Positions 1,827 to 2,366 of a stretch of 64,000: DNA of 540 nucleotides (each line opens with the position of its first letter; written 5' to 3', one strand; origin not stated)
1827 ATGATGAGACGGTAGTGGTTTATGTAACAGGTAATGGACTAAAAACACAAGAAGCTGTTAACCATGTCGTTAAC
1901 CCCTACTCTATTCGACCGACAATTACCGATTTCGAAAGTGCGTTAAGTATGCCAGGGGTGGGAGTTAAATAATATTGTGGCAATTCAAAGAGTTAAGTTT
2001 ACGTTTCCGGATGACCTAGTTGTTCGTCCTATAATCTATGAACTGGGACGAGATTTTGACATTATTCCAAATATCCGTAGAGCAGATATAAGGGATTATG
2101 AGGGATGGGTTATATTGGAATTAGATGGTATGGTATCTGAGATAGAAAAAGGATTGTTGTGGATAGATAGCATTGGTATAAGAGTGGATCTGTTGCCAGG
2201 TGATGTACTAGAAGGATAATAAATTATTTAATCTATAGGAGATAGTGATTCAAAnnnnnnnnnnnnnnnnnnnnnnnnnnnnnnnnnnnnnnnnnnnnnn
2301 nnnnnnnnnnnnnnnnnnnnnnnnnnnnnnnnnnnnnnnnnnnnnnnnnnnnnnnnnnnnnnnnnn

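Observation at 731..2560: ThrC paralog + stand-alone NIL protein + MoaD/ThiS-like carrier: candidate protein-thiocarboxylate route to homocysteine/methionine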

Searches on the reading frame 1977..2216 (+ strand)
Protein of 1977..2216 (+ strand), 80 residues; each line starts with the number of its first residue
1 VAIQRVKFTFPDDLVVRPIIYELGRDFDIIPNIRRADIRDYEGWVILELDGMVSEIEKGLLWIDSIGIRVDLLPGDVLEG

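Call 3: search_protein_families(library=pfam, proteins=[window:1977-2216:+], max_evalue=0.01)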
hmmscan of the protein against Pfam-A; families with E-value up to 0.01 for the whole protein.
window:1977-2216:+ (80 aa): 1 family
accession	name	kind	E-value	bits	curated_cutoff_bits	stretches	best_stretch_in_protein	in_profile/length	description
PF09383.16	NIL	-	1.4e-11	44.5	24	1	4-70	1-71/73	NIL domain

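Call 4: search_protein_families(library=ncbifam, proteins=[window:1977-2216:+], max_evalue=0.01)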
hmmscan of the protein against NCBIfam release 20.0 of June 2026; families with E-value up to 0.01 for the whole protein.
window:1977-2216:+ (80 aa): 0 families

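Call 10: search_solved_structures(query=window:1977-2216:+, max_evalue=1, show_alignments=2)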
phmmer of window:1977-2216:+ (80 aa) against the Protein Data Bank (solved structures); distinct sequences matched with E-value up to 1: 1.
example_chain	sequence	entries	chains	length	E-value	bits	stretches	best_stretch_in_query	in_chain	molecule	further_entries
3dhx_A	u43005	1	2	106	0.14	15.4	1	6-78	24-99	Methionine import ATP-binding protein metN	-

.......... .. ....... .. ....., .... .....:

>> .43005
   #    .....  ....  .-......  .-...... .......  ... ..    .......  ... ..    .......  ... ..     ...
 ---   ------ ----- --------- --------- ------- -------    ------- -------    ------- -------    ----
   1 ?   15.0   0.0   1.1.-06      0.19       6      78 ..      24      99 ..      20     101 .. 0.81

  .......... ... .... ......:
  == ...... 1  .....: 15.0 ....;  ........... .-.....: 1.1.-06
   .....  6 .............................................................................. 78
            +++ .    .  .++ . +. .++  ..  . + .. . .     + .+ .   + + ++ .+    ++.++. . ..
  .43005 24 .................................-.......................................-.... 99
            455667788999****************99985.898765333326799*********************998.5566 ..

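Call 26: find_homologous_proteins(query=window:1977-2216:+, max_evalue=0.001)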
Query seq(80 aa) (80 aa): 41 proteins with E <= 0.001 among 43 candidates.
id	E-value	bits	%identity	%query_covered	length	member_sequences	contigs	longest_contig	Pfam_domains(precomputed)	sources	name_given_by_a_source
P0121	7.1e-44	165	99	100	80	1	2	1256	PF09383.17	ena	-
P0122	1.9e-42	160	98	100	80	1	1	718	PF09383.17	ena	-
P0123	1.2e-41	158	94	100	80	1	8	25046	PF09383.17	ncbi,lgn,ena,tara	tara:strand:+ start:440 stop:682 length:243 start_codon:yes stop_codon:yes gene_type:complete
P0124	4.3e-41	156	93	100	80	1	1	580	PF09383.17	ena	-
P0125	1.9e-39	151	90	100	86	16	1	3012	PF09383.17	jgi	-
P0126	2.3e-26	109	66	100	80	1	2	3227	PF09383.17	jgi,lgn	jgi:ABC-type methionine transport system ATPase subunit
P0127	5.0e-26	108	63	100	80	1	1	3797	PF09383.17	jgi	jgi:hypothetical protein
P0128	7.7e-26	107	64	100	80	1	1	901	PF09383.17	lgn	-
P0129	3.0e-25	105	65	100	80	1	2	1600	PF09383.17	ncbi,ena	-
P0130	7.6e-25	104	63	100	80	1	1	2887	PF09383.17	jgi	jgi:hypothetical protein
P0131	1.5e-24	103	59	100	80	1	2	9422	PF09383.17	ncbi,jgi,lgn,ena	-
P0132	2.8e-24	102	60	100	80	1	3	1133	PF09383.17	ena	-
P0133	6.7e-24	101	61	100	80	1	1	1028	PF09383.17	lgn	-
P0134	7.1e-24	101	60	100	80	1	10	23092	PF09383.17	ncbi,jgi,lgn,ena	jgi:hypothetical protein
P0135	8.8e-24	101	61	100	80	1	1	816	PF09383.17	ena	-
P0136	9.2e-24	101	60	100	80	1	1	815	PF09383.17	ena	-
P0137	1.7e-23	100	61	100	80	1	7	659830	PF09383.17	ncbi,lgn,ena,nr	ncbi:MAG: NIL domain-containing protein [Chloroflexi bacterium]|nr:NIL domain-containing protein [Ch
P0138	1.7e-23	100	59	100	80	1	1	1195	PF09383.17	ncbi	-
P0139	1.9e-23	100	61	100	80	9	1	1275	PF09383.17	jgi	-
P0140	2.3e-23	99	60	100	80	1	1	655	PF09383.17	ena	-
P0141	2.6e-23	99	60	100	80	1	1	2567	PF09383.17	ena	-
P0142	2.9e-23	99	58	100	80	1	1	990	PF09383.17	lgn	-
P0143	2.9e-23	99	59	100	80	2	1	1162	PF09383.17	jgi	-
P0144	3.4e-23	99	60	100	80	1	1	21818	PF09383.17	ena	-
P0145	3.8e-23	99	60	100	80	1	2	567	PF09383.17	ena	-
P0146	4.8e-23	98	60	100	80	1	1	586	PF09383.17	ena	-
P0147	6.4e-23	98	59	100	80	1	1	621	PF09383.17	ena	-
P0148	8.7e-23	97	60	100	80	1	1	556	PF09383.17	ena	-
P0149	1.2e-22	97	59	100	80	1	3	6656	PF09383.17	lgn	-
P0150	1.6e-22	97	60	100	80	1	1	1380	PF09383.17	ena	-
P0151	2.2e-22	96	56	100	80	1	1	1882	PF09383.17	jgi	jgi:hypothetical protein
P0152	6.6e-22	95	58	100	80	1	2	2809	PF09383.17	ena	-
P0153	7.4e-22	95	59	100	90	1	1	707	PF09383.17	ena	-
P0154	2.4e-21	93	59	100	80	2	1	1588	PF09383.17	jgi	jgi:hypothetical protein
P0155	3.5e-19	86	50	100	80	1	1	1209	PF09383.17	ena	-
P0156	8.5e-18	82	55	93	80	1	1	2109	PF09383.17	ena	-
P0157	2.1e-17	80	49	95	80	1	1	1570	PF09383.17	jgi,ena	jgi:L-aspartate semialdehyde sulfurtransferase ferredoxin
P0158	2.3e-17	80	48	100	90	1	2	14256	PF09383.17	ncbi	-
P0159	2.5e-17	80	49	95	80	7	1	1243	PF09383.17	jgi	jgi:hypothetical protein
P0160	3.0e-15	73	45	95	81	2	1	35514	PF09383.17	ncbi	ncbi:MAG: NIL domain-containing protein [Acidimicrobiia bacterium]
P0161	4.0e-14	70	42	99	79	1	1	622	PF09383.17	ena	-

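Call 27: find_encoding_contigs(protein=P0160, flank=6000, max_places=3)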
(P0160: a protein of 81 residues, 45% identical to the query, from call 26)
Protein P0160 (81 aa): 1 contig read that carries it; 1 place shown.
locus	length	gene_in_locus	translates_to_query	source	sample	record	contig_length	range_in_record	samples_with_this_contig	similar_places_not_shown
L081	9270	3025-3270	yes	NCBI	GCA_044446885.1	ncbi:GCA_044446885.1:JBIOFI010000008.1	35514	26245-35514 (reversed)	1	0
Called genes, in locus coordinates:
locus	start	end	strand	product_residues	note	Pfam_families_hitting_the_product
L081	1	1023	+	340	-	PF00118:Cpn60_TCP1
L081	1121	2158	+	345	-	PF00487:FA_desaturase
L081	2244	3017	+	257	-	PF06778:Chlor_dismutase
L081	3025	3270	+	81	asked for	PF09383:NIL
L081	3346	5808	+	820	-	PF08335:GlnD_UR_UTase, PF01966:HD, PF01842:ACT (weak), PF26956:ACT_ACR_D1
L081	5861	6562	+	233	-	PF12535:Nudix_N, PF00293:NUDIX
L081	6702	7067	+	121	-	PF00027:cNMP_binding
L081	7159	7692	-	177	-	PF00156:Pribosyltran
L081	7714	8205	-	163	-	-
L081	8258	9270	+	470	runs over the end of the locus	PF03007:WS_DGAT_cat, PF06974:WS_DGAT_C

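Call 28: find_encoding_contigs(protein=P0158, flank=6000, max_places=3)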
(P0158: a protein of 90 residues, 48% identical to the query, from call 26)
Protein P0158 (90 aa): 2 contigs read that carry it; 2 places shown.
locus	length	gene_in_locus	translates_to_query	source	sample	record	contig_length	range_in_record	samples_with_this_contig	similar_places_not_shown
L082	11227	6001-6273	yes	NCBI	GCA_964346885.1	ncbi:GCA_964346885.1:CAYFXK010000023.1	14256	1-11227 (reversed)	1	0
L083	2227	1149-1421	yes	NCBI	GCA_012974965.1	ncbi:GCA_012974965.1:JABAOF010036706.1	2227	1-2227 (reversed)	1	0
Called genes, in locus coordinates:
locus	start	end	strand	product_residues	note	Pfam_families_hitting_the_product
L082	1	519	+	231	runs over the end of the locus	PF01077:NIR_SIR, PF00037:Fer4 (faint), PF12838:Fer4_7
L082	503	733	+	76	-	PF01206:TusA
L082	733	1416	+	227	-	PF01507:PAPS_reduct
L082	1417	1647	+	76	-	-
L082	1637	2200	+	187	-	-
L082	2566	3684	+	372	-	PF02597:ThiS (weak), PF00291:PALP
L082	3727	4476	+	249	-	PF00291:PALP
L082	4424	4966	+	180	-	PF00291:PALP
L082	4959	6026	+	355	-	PF02597:ThiS, PF00899:ThiF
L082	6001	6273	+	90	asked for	PF09383:NIL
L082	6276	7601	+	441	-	PF00590:TP_methylase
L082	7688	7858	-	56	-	-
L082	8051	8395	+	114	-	-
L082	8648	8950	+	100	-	-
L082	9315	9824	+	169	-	-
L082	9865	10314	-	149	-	PF00391:PEP-utilizers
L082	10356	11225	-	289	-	?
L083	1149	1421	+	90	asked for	PF09383:NIL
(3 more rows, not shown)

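Call 31: find_homologous_proteins(query=A1, max_evalue=0.001)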
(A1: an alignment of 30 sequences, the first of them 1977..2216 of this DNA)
Query A1 (30 sequences) (80 aa, profile of the alignment): 7935 proteins with E <= 0.001 among 8000 candidates; the best 120 are listed.
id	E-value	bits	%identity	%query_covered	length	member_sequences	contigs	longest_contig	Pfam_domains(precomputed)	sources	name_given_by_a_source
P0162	1.8e-51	190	-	-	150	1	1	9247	PF09383.17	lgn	-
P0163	4.5e-42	159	-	-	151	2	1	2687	PF09383.17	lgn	-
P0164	1.3e-39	152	60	100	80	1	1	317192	PF09383.17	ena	-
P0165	1.4e-39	151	66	100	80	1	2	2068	PF09383.17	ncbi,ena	-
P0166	1.5e-39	151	66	100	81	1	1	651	PF09383.17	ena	-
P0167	1.5e-39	151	60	100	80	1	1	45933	PF09383.17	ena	-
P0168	2.0e-39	151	64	100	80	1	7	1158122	PF09383.17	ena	-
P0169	2.4e-39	151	64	100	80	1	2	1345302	PF09383.17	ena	-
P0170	2.5e-39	151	59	100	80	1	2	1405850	PF09383.17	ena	-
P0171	2.7e-39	151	64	100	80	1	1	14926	PF09383.17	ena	-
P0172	2.7e-39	151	60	100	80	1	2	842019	PF09383.17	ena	-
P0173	3.0e-39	150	59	100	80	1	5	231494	PF09383.17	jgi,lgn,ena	jgi:ABC-type methionine transport system ATPase subunit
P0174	3.3e-39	150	60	100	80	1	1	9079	PF09383.17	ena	-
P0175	3.4e-39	150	61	100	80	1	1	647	PF09383.17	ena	-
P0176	3.4e-39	150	64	100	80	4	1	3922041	PF09383.17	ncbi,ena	-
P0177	3.5e-39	150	60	100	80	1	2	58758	PF09383.17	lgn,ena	-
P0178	4.2e-39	150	60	100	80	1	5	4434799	PF09383.17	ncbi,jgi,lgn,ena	jgi:ABC-type methionine transport system ATPase subunit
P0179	4.5e-39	150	61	100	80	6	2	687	PF09383.17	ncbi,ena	-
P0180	4.6e-39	150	60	100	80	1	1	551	PF09383.17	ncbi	-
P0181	4.6e-39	150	61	100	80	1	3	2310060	PF09383.17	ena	-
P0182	4.8e-39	150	58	100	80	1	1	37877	PF09383.17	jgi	jgi:ABC-type methionine transport system ATPase subunit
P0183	5.2e-39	150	63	100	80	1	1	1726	PF09383.17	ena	-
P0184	5.4e-39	150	58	100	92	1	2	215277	PF09383.17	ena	-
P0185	5.6e-39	150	61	100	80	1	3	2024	PF09383.17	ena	-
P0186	5.8e-39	149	63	100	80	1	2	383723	PF09383.17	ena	-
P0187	6.1e-39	149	60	100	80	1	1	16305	PF09383.17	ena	-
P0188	6.3e-39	149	63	100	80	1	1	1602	PF09383.17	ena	-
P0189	6.4e-39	149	64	100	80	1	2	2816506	PF09383.17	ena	-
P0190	6.7e-39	149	63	100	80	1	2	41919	PF09383.17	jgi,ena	jgi:ABC-type methionine transport system ATPase subunit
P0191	7.3e-39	149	64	100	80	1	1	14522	PF09383.17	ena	-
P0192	7.6e-39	149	63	100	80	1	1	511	PF09383.17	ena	-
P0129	7.7e-39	149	65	100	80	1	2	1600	PF09383.17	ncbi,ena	-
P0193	7.9e-39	149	61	100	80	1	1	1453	PF09383.17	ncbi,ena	-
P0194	8.2e-39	149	60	100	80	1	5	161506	PF09383.17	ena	-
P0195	8.5e-39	149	63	100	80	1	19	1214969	PF09383.17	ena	-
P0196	8.7e-39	149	60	100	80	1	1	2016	PF09383.17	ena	-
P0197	9.4e-39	149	61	100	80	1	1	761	PF09383.17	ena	-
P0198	1.1e-38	149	61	100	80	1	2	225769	PF09383.17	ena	-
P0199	1.1e-38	149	56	100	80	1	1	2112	PF09383.17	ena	-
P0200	1.1e-38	149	63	100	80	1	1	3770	PF09383.17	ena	-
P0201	1.1e-38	149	61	100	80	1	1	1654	PF09383.17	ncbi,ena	-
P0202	1.2e-38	149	59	100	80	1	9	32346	PF09383.17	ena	-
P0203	1.2e-38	149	63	100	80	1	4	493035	PF09383.17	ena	-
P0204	1.2e-38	149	66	100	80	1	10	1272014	PF09383.17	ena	-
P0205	1.2e-38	148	61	100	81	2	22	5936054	PF09383.17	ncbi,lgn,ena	-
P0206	1.2e-38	148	61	100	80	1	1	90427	PF09383.17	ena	-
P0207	1.2e-38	148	64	100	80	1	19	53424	PF09383.17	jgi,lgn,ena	jgi:ABC-type methionine transport system ATPase subunit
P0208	1.3e-38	148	56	100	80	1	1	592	PF09383.17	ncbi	-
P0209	1.3e-38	148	59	100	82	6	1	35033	PF09383.17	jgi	jgi:ABC-type methionine transport system ATPase subunit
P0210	1.4e-38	148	60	100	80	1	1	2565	PF09383.17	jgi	jgi:ABC-type methionine transport system ATPase subunit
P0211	1.4e-38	148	61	100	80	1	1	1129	PF09383.17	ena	-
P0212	1.4e-38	148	61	100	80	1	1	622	PF09383.17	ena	-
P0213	1.4e-38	148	61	100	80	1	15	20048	PF09383.17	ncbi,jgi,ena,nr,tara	ncbi:MAG: NIL domain-containing protein [Dehalococcoidia bacterium]|jgi:hypothetical protein|nr:NIL 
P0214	1.4e-38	148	63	100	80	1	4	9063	PF09383.17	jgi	jgi:ABC-type methionine transport system ATPase subunit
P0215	1.5e-38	148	61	100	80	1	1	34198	PF09383.17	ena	-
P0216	1.5e-38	148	60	100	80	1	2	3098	PF09383.17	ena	-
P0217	1.5e-38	148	59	100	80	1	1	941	PF09383.17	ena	-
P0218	1.5e-38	148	59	100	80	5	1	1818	PF09383.17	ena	-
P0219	1.6e-38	148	60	100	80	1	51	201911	PF09383.17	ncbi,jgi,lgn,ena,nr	ncbi:MAG: NIL domain-containing protein [Dehalococcoidia bacterium]|jgi:hypothetical protein|nr:NIL 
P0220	1.6e-38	148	61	100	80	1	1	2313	PF09383.17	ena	-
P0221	1.7e-38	148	59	100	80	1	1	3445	PF09383.17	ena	-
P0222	1.7e-38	148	64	100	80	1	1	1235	PF09383.17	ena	-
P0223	1.7e-38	148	64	100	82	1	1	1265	PF09383.17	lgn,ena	-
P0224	1.7e-38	148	54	100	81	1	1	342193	PF09383.17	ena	-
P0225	1.7e-38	148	61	100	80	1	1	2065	PF09383.17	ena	-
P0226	1.8e-38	148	64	100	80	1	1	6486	PF09383.17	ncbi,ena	-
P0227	1.8e-38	148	65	100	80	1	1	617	PF09383.17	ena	-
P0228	1.8e-38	148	60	100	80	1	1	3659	PF09383.17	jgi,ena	jgi:hypothetical protein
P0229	1.9e-38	148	58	100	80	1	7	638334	PF09383.17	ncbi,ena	-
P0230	2.0e-38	148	61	100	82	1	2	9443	PF09383.17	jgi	jgi:ABC-type methionine transport system ATPase subunit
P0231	2.0e-38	148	61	100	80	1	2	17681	PF09383.17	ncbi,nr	ncbi:MAG: NIL domain-containing protein [Dehalococcoidia bacterium]|nr:NIL domain-containing protein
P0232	2.0e-38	148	65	100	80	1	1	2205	PF09383.17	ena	-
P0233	2.0e-38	148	63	100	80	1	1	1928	PF09383.17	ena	-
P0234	2.0e-38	148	59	100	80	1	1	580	PF09383.17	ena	-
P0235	2.0e-38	148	56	100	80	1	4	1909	PF09383.17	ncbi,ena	-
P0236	2.0e-38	148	65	100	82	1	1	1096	PF09383.17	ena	-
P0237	2.0e-38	148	58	100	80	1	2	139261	PF09383.17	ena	-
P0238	2.0e-38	148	63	100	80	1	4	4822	PF09383.17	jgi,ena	-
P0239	2.1e-38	148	65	100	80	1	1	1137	PF09383.17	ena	-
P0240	2.1e-38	148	61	100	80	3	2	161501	PF09383.17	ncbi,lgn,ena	-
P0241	2.1e-38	148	66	100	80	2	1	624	PF09383.17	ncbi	-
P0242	2.1e-38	148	61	100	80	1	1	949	PF09383.17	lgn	-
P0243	2.1e-38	148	60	100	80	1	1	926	PF09383.17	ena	-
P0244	2.1e-38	148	60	100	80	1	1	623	PF09383.17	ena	-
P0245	2.1e-38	148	68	100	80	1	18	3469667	PF09383.17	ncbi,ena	-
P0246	2.1e-38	148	60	100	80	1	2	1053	PF09383.17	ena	-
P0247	2.2e-38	148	61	100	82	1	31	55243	PF09383.17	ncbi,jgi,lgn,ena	ncbi:MAG: NIL domain-containing protein [Dehalococcoidia bacterium]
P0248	2.2e-38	148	60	100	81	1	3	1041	PF09383.17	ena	-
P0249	2.2e-38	148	61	100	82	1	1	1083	PF09383.17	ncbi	-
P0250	2.2e-38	148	58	100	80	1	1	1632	PF09383.17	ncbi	-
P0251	2.2e-38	148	60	100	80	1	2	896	PF09383.17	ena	-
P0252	2.3e-38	148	61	96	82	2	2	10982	PF09383.17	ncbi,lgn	-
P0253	2.3e-38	148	61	100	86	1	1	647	PF09383.17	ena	-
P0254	2.3e-38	148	59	100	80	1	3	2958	PF09383.17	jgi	jgi:ABC-type methionine transport system ATPase subunit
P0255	2.4e-38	148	59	100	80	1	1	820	PF09383.17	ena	-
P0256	2.4e-38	147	59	100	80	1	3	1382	PF09383.17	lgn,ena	-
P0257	2.5e-38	147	63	100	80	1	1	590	PF09383.17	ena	-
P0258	2.5e-38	147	54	100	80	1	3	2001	PF09383.17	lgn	-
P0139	2.5e-38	147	61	100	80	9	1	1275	PF09383.17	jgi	-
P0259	2.5e-38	147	63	100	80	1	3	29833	PF09383.17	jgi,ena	jgi:ABC-type methionine transport system ATPase subunit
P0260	2.5e-38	147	63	100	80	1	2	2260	PF09383.17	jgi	jgi:hypothetical protein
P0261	2.6e-38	147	60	100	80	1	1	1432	PF09383.17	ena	-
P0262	2.6e-38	147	60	100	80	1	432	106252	PF09383.17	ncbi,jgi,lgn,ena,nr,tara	ncbi:MAG: FeS-binding protein [SAR202 cluster bacterium]|jgi:ABC-type methionine transport system AT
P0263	2.6e-38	147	63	100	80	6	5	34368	PF09383.17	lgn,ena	-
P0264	2.6e-38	147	64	100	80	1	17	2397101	PF09383.17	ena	-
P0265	2.6e-38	147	61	100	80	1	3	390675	PF09383.17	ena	-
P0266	2.6e-38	147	65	100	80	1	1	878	PF09383.17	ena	-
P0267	2.7e-38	147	54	100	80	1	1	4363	PF09383.17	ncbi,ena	-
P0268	2.7e-38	147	61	100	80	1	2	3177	PF09383.17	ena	-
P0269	2.7e-38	147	61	100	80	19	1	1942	PF09383.17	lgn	-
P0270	2.8e-38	147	56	100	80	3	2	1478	PF09383.17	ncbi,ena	-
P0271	2.8e-38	147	59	100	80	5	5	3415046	PF09383.17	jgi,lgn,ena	jgi:ABC-type methionine transport system ATPase subunit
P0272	2.8e-38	147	60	100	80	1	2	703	PF09383.17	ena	-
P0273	2.8e-38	147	58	100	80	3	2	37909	PF09383.17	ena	-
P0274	2.8e-38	147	60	100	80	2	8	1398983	PF09383.17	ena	-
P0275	2.9e-38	147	59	100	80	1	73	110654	PF09383.17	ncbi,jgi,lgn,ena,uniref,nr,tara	ncbi:MAG: NIL domain-containing protein [Chloroflexota bacterium]|jgi:ABC-type methionine transport 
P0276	2.9e-38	147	61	100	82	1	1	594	PF09383.17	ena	-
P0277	2.9e-38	147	60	100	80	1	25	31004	PF09383.17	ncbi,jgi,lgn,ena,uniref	ncbi:hypothetical protein MGWOODY_Clf1547 [hydrothermal vent metagenome]|uniref:NIL domain-containin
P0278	2.9e-38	147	60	100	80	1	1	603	PF09383.17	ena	-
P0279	3.0e-38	147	61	100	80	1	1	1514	PF09383.17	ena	-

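Call 47: list_cluster_members(proteins=[P0158, P0161, P0157, P0155, P0001, P0162, P0123])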
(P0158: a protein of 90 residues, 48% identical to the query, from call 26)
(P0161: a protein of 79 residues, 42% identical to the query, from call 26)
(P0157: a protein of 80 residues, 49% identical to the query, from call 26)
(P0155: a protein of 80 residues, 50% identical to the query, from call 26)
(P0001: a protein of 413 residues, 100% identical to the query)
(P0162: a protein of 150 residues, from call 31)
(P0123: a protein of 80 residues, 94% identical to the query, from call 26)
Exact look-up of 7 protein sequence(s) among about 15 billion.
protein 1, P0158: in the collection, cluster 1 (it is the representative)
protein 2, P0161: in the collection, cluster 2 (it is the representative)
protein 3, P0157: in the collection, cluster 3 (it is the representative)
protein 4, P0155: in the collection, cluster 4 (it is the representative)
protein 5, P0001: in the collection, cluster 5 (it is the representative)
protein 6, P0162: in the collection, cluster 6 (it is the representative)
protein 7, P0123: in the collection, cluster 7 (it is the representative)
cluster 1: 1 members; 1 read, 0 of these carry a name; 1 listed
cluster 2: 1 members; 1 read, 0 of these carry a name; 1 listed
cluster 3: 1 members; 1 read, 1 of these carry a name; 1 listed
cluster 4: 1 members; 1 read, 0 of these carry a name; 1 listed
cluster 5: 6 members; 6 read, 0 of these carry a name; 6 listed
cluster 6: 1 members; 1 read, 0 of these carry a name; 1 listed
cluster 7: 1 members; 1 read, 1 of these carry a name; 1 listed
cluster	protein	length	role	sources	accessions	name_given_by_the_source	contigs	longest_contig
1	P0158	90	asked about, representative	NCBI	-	-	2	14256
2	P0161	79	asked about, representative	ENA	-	-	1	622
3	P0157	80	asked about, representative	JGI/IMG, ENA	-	L-aspartate semialdehyde sulfurtransferase ferredoxin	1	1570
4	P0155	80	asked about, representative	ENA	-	-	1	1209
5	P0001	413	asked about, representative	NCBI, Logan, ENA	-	-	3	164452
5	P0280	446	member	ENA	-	-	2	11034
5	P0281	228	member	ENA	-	-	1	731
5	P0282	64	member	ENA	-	-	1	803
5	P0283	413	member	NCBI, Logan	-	-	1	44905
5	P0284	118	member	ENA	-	-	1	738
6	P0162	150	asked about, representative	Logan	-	-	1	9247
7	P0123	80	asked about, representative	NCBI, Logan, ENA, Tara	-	strand:+ start:440 stop:682 length:243 start_codon:yes stop_codon:yes gene_type:complete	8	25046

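Call 49: find_encoding_contigs(protein=P0162, flank=6000, max_places=2)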
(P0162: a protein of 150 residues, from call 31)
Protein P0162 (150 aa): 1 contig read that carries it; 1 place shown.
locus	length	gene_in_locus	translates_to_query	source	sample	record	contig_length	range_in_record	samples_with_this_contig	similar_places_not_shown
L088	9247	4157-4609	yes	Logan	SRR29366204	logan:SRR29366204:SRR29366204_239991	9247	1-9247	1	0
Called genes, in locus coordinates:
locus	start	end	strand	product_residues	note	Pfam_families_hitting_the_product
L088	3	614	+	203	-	?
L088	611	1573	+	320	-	PF00291:PALP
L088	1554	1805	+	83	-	PF01206:TusA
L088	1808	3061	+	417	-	PF05810:NinF (weak), PF00291:PALP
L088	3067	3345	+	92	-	PF02597:ThiS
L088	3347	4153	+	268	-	PF00899:ThiF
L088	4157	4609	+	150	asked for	PF09383:NIL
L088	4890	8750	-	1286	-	PF20473:MmeI_Mtase (faint), PF07669:Eco57I, PF02384:N6_Mtase (weak)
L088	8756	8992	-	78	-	PF00173:Cyt-b5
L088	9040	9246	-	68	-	?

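Call 70: predict_structure(alignment_id=A2)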
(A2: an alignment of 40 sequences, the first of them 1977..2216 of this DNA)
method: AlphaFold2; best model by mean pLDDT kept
length: 80 residues; sequences in the alignment: 40
mean_pLDDT: 88.1   pTM: 0.77
mean pLDDT of the five models: 88.1, 88.0, 86.6, 85.0, 84.9
residues with pLDDT >= 90: 56; 70-90: 18; 50-70: 3; < 50: 3
segments of 3 or more residues with pLDDT < 50: 78-80
pLDDT, mean of each block of 10 residues (from residue 1): 91 83 93 90 93 95 94 66
secondary structure, 60 per line:
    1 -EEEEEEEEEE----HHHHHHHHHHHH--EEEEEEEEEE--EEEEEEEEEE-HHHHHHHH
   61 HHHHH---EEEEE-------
elements in order: E2-11 H16-27 E30-39 E42-51 H53-65 E69-73
